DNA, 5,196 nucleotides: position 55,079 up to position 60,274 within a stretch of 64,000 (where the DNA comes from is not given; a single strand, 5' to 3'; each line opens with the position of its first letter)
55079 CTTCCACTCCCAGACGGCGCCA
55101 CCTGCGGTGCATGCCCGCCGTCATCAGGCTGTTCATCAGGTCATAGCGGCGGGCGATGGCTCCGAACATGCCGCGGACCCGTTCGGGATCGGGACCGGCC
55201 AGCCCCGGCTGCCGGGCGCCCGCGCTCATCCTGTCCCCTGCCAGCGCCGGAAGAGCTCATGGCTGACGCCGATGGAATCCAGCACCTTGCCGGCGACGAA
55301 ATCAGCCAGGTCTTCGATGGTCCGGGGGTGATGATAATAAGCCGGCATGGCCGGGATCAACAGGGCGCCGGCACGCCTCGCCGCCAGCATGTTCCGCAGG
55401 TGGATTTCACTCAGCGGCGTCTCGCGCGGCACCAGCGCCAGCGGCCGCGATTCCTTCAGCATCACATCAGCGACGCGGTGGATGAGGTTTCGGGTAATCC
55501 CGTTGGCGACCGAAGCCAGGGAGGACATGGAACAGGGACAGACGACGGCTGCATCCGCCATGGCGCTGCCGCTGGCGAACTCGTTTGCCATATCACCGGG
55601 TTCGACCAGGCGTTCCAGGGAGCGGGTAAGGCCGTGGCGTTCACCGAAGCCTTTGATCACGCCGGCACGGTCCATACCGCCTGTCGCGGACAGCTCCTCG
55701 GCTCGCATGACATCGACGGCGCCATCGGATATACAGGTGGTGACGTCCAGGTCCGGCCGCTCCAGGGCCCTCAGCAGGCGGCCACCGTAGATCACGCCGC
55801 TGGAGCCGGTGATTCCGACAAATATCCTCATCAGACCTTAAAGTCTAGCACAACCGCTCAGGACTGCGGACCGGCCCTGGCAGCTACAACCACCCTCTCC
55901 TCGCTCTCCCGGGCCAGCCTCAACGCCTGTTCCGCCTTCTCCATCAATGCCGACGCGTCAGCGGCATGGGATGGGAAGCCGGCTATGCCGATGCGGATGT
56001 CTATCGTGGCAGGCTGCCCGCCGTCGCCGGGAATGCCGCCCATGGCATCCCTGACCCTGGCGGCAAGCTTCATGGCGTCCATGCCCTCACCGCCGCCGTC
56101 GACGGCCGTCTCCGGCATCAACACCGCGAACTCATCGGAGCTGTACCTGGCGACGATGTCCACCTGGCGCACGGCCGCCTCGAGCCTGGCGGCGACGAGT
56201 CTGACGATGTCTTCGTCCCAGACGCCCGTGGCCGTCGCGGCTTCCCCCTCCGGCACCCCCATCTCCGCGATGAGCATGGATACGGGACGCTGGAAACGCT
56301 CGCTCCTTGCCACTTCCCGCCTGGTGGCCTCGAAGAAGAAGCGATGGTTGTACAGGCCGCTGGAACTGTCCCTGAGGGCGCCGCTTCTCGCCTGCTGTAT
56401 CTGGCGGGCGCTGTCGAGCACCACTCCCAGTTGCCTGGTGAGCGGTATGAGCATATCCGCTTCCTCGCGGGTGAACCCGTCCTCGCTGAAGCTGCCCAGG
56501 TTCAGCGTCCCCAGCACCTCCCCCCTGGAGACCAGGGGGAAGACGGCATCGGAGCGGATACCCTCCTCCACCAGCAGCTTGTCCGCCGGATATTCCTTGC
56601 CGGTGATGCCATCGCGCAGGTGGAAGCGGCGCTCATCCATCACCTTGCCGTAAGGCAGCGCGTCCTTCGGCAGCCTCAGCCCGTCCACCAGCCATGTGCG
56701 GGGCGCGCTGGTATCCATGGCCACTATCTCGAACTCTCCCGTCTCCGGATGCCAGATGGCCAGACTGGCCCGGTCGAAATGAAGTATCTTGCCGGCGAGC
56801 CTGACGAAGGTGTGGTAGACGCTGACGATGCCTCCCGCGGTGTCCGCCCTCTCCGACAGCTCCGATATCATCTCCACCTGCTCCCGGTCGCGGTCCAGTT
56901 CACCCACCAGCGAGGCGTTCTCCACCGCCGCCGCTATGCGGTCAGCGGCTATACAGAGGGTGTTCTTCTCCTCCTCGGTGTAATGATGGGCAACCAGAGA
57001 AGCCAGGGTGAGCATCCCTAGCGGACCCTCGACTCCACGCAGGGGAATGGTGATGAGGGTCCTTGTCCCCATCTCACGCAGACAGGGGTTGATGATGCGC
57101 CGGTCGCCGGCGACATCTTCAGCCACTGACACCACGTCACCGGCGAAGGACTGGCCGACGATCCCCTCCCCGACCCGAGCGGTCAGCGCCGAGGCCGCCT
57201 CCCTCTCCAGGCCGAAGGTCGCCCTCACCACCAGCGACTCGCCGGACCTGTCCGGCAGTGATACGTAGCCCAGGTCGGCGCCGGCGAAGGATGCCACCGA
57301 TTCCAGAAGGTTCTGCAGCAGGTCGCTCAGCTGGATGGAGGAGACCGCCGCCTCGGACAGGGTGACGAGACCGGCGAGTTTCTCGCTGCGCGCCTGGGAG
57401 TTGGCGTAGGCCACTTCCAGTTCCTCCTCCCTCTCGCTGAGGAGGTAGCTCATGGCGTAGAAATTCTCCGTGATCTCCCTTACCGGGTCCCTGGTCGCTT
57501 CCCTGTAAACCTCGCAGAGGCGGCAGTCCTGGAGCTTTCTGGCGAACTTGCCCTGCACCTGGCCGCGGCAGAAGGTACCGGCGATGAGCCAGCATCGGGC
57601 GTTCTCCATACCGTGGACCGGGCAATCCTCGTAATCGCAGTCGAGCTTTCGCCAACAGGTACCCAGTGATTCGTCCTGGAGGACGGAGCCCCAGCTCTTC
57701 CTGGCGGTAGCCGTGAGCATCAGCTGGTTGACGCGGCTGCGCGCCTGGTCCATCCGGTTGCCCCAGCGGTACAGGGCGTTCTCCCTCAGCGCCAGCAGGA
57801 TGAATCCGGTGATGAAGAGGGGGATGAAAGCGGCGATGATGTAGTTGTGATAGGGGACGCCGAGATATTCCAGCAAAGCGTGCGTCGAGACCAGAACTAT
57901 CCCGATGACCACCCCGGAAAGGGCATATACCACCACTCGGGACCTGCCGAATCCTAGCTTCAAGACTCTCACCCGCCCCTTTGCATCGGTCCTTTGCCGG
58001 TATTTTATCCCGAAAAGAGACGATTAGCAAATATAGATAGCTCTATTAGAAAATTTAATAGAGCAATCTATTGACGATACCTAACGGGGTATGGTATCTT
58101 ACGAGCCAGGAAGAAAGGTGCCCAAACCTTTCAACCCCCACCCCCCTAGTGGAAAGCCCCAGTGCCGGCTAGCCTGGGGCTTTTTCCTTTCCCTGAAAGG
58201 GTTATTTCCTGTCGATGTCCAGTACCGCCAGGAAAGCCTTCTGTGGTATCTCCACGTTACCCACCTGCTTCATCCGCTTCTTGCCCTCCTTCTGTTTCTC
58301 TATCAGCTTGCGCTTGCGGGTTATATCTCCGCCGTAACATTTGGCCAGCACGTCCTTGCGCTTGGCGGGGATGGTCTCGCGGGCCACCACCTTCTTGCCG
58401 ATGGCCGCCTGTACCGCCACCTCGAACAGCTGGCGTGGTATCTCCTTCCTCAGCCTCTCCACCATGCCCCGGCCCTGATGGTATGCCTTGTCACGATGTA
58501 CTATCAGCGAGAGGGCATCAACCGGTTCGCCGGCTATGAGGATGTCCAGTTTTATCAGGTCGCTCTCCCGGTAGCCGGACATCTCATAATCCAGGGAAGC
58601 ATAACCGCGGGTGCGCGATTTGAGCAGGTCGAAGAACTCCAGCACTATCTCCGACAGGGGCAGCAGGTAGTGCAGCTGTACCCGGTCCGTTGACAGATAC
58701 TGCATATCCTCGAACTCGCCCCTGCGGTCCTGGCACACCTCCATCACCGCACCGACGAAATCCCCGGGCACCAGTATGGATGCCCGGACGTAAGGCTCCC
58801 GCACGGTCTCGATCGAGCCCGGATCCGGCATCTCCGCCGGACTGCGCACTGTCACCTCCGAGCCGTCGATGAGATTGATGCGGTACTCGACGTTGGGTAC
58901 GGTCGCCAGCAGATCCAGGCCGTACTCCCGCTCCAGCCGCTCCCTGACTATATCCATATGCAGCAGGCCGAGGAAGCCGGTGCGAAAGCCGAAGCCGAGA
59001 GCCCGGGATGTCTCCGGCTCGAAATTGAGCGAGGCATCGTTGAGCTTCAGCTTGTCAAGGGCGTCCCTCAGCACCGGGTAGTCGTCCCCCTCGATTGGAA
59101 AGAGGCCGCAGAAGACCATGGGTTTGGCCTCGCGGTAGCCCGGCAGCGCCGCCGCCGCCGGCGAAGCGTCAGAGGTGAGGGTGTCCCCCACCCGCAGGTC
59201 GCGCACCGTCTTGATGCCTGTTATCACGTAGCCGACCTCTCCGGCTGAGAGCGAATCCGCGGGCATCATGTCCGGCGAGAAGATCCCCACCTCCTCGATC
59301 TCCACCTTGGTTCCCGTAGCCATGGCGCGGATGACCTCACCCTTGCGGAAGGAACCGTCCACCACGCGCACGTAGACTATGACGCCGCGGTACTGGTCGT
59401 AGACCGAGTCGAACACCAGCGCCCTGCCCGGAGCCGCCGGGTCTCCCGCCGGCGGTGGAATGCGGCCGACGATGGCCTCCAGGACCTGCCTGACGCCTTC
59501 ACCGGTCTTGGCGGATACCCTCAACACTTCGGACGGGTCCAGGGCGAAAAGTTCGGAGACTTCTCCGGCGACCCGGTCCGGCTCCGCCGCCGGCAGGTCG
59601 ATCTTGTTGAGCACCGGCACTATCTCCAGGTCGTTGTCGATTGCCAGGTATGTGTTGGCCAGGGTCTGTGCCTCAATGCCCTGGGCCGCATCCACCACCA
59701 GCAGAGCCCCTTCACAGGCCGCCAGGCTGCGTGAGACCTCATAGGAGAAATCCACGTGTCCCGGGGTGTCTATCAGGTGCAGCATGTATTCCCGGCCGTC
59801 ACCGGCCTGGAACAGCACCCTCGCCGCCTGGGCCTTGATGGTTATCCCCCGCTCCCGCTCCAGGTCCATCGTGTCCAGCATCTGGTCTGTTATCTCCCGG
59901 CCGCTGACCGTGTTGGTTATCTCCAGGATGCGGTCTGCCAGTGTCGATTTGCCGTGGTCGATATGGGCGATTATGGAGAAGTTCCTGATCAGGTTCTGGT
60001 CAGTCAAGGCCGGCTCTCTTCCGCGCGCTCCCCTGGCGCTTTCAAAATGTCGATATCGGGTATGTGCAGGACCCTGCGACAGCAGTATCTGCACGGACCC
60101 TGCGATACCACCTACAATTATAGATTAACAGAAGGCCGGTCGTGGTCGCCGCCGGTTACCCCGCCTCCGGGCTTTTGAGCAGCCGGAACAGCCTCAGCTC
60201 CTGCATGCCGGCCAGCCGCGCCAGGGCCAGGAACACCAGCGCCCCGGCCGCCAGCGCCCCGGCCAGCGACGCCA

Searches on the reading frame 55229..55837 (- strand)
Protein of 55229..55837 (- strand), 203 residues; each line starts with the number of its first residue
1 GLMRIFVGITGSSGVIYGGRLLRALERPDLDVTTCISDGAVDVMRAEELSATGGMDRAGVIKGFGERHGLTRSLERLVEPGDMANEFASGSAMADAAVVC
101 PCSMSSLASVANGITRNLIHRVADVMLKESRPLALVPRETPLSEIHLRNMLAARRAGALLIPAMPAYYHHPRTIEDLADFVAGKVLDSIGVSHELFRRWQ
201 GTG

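Call 28: search_protein_families(library=pfam, proteins=[window:55229-55837:-])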
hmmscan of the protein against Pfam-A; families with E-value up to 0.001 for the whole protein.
window:55229-55837:- (203 aa): 1 family
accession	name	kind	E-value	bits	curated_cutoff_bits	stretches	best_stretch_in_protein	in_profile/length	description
PF02441.25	Flavoprotein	-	3e-44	150.9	22.7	1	3-188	1-161/162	Flavoprotein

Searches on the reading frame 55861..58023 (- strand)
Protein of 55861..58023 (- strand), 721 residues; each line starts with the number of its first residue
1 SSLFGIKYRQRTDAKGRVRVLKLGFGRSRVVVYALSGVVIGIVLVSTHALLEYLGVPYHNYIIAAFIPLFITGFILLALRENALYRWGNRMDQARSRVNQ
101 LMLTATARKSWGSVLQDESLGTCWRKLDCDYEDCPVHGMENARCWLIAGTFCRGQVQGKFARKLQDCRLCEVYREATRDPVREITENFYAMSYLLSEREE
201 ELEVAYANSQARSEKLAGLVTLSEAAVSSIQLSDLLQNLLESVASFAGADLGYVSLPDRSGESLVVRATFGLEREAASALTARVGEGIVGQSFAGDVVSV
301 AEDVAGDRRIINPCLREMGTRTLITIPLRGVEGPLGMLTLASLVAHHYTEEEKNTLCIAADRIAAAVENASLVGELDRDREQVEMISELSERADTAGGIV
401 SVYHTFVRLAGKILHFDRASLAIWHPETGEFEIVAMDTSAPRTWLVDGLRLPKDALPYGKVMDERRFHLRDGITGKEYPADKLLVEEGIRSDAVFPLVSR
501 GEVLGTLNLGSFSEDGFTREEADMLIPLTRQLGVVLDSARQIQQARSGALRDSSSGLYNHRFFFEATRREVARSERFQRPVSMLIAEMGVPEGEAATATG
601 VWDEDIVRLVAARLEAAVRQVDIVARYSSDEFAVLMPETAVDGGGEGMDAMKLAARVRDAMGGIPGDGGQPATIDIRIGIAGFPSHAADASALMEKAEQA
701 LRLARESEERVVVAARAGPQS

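Call 28: search_protein_families(library=pfam, proteins=[window:55861-58023:-])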
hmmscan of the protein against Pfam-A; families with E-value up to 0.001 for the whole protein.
window:55861-58023:- (721 aa): 5 families
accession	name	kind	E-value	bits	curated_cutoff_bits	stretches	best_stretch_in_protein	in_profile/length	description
PF13185.12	GAF_2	-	2.1e-24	86.7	28.6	2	232-368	4-136/136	GAF domain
PF01590.32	GAF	-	1.5e-23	84.2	22.4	2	232-367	2-133/133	GAF domain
PF00990.26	GGDEF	-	2e-16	60.6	23.8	1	549-708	1-158/161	Diguanylate cyclase, GGDEF domain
PF13492.12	GAF_3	-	2.7e-14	54.1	27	2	233-369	3-129/129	GAF domain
PF17853.6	GGDEF_2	-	0.00034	21.3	24.5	1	578-703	20-116/116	GGDEF-like domain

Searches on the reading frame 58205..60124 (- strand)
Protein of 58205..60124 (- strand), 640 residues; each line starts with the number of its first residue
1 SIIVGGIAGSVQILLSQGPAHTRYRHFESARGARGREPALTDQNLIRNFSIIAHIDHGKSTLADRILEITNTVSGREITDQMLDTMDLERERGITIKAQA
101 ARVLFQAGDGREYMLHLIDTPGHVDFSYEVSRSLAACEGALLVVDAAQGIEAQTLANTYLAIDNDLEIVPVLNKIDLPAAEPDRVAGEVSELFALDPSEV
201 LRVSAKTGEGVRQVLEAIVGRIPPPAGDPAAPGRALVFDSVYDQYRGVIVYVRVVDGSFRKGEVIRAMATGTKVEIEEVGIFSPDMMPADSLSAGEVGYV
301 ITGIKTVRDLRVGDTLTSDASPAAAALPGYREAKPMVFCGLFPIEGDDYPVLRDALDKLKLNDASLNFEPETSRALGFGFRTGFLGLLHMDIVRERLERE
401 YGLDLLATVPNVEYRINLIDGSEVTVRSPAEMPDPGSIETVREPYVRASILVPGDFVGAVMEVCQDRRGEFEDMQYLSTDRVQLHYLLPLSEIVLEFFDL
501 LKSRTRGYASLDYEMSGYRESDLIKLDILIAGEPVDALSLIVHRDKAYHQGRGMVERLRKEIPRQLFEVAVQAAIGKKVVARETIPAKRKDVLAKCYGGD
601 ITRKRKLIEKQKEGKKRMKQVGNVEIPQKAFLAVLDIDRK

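Call 28: search_protein_families(library=pfam, proteins=[window:58205-60124:-])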
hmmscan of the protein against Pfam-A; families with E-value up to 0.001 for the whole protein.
window:58205-60124:- (640 aa): 7 families
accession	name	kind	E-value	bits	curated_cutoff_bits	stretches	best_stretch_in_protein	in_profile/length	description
PF00009.33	GTP_EFTU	-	2.4e-54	184.2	26.5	1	46-223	3-187/188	Elongation factor Tu GTP binding domain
PF06421.17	LepA_C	-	9.3e-50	167.7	29.7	1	530-635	1-106/107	GTP-binding protein LepA C-terminus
PF00679.30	EFG_C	-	2.7e-23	82.2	27.9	1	441-526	2-86/89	Elongation factor G C-terminus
PF03144.31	GTP_EFTU_D2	-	2.7e-13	50.6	30.3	1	247-317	1-73/73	Elongation factor Tu domain 2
PF22042.2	EF-G_D2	-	2.9e-06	27.7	27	1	234-318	3-83/84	Elongation factor G domain 2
PF14492.12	EFG_III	-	0.00031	21.2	27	0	334-405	3-71/75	Elongation Factor G, domain III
PF01926.29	MMR_HSR1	-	0.00052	20.5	21.9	0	56-174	9-113/113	50S ribosome-binding GTPase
